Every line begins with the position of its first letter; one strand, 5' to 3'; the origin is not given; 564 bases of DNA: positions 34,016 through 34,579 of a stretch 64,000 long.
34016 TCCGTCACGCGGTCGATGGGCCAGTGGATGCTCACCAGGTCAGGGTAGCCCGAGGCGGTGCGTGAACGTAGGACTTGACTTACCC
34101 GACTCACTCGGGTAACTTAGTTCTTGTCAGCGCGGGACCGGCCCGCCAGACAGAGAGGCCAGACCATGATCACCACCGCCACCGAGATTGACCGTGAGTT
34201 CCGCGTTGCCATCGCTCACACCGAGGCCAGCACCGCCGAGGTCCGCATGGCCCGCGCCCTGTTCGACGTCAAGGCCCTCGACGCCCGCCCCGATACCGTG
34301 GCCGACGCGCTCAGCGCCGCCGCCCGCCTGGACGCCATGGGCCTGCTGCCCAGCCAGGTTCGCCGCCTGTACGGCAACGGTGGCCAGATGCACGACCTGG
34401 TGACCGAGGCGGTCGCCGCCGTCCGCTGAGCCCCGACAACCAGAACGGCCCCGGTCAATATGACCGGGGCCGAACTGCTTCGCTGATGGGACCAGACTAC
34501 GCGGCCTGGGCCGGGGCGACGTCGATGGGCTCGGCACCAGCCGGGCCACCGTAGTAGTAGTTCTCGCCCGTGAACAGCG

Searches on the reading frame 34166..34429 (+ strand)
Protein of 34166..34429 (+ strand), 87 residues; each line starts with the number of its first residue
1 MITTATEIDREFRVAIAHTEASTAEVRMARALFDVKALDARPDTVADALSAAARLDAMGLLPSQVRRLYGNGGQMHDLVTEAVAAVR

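Call 45: search_protein_families(library=pfam, proteins=[window:34166-34429:+], max_evalue=0.01)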
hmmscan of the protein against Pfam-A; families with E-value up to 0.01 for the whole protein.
window:34166-34429:+ (87 aa): 1 family
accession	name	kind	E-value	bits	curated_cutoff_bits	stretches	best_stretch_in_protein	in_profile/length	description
PF23814.1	DUF7185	-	7.9e-37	125.6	27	1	1-87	4-86/86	Family of unknown function (DUF7185)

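Call 46: search_protein_families(library=phrogs, proteins=[window:34166-34429:+], max_evalue=0.001)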
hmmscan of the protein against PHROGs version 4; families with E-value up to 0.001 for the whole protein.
window:34166-34429:+ (87 aa): 1 family
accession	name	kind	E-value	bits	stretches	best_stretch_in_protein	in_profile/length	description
phrog_922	-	unknown function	1e-31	109.9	1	3-86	7-86/87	-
